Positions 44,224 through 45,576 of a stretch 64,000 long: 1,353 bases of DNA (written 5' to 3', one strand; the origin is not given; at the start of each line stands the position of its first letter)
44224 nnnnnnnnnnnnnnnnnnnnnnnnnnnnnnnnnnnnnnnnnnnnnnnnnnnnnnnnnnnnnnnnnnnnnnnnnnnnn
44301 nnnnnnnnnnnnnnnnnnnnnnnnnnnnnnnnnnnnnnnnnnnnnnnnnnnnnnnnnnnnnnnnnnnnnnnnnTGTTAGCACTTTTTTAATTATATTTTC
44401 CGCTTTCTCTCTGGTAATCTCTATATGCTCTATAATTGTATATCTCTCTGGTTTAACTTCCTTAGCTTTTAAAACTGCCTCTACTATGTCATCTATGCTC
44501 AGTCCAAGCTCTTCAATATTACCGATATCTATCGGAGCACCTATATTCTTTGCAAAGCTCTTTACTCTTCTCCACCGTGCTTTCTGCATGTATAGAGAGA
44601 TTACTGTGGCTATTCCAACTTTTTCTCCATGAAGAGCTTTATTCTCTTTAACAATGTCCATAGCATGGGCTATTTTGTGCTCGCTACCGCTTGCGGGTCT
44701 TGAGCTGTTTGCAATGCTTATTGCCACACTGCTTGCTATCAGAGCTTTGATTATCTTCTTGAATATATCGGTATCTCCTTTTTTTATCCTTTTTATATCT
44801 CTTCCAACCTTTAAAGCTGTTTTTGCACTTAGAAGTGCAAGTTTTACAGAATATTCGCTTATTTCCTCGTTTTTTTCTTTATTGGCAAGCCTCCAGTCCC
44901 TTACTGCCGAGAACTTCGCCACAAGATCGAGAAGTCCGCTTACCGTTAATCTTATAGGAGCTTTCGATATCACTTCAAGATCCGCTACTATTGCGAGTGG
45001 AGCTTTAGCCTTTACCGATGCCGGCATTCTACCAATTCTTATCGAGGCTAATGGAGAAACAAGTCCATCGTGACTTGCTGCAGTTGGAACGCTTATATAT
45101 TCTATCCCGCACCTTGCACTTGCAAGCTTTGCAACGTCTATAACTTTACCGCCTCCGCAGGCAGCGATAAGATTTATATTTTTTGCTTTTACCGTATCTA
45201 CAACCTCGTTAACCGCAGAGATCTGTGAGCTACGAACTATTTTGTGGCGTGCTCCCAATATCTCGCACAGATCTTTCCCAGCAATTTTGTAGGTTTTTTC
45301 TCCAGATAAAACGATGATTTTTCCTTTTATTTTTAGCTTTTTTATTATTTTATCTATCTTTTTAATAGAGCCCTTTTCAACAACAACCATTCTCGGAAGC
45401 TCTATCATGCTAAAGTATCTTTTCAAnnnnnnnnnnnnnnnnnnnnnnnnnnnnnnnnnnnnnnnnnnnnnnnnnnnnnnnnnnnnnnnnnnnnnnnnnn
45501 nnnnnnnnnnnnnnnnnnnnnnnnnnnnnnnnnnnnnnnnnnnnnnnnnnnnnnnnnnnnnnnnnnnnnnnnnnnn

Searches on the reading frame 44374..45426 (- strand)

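Call 19: search_protein_families(library=pfam, proteins=[window:44374-45426:-], max_evalue=0.001)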
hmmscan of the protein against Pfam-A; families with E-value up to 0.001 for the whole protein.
window:44374-45426:- (351 aa): 3 families
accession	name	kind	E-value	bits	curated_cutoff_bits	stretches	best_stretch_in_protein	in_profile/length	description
PF13685.12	Fe-ADH_2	-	1e-32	113.6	28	1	15-157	1-149/149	Iron-containing alcohol dehydrogenase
PF00465.25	Fe-ADH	-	1.4e-12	48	31.3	1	11-130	1-144/168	Iron-containing alcohol dehydrogenase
PF06506.16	PrpR_N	-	0.00036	20.6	29.1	0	24-105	60-139/167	Propionate catabolism activator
